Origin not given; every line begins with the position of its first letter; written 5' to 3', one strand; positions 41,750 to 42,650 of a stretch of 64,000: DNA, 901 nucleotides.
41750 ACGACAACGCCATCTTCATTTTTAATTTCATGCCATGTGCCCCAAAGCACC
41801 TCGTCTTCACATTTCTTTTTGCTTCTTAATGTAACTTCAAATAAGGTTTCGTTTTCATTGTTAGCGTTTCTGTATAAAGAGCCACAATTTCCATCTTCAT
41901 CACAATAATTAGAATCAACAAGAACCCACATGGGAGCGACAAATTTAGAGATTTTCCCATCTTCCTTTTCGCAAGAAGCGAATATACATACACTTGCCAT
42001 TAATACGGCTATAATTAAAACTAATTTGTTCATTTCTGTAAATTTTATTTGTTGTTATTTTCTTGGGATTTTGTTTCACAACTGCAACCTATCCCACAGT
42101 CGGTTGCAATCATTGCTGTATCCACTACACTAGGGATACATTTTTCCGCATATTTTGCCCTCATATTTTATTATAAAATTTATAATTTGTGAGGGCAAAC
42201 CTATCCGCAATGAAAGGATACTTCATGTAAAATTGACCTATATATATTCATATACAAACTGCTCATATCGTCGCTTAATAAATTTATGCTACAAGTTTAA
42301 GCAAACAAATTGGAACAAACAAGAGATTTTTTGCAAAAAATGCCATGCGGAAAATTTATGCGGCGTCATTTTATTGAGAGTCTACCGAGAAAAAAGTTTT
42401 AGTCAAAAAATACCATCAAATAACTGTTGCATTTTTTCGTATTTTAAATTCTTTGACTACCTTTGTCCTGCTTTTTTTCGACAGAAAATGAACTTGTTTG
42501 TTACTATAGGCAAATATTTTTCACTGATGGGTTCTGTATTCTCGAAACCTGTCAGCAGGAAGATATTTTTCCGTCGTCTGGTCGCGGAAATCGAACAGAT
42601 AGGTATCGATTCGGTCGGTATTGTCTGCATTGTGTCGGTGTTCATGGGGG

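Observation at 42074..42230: The leader folds into four consecutive hairpins, one of which sequesters a start codon and overlaps a perfect -7 box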

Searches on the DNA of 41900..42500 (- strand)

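Call 10: search_rna_families(source=window, start=41900, end=42500, threshold=evalue, max_evalue=10, show_alignments=2)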
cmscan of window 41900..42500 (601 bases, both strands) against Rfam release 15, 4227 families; matches with E-value up to 10: 7.
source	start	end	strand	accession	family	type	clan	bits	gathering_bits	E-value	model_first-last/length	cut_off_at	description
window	42369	42448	-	RF01586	snoR09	Gene; snRNA; snoRNA; CD-box;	-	21.7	50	1.6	1-84/84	no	small nucleolar RNA snoR09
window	42116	42223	-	RF00972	mir-651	Gene; miRNA;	-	18.5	106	0.78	1-86/86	no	mir-651 microRNA precursor family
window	42156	42199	+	RF03198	mir-7385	Gene; miRNA;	-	18.2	69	0.37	1-62/62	no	mir-7385 microRNA precursor family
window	42155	42198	-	RF01291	SNORD97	Gene; snRNA; snoRNA; CD-box;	-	16.2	45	4.4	1-142/142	no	Small nucleolar RNA SNORD97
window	42388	42474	+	RF00645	MIR169_2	Gene; miRNA;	CL00098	15.7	50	0.49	1-118/118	no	MIR169_2 microRNA precursor family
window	42123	42240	-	RF01578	RUF1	Gene; sRNA;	-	13.9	70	4.9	1-264/264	no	Plasmodium RNA of unkown function RUF1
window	42280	42374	+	RF00026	U6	Gene; snRNA; splicing;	CL00009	12.4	44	3.6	1-105/105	no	U6 spliceosomal RNA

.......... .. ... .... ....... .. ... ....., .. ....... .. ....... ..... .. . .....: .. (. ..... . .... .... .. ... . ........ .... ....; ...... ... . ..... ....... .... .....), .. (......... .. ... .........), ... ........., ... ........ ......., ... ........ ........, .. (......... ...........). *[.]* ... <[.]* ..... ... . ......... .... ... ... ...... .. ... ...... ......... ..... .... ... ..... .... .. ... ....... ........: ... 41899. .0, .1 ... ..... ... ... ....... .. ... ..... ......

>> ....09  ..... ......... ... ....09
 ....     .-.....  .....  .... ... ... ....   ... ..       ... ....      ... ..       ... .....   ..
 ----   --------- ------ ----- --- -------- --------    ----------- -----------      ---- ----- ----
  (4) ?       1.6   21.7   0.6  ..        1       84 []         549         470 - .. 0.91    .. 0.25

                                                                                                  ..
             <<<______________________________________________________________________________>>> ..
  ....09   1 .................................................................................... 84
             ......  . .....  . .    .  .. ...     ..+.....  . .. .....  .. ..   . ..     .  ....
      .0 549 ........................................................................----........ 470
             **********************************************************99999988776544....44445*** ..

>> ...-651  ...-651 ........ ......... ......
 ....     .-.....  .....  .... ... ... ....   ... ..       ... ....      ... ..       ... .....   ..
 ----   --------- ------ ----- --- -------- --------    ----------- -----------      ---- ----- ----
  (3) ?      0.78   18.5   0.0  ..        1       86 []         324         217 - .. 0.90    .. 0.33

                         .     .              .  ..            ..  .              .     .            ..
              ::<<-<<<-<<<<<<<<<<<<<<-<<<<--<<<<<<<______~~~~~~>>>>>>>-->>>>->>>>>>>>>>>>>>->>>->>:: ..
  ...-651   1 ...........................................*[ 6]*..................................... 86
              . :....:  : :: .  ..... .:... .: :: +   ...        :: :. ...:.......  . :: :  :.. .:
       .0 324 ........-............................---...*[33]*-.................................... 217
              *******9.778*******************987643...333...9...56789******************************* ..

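Call 91: search_dna_similar(query=window:42034-42345:-, collection=plasmids, mode=distant, max_evalue=0.01)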
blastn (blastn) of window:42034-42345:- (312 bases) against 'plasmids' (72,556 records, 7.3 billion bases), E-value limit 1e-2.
No match.

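Call 92: search_dna_similar(query=window:42034-42345:-, collection=phages, mode=distant, max_evalue=0.01)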
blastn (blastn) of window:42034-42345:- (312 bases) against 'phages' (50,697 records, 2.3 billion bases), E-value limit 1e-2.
No match.
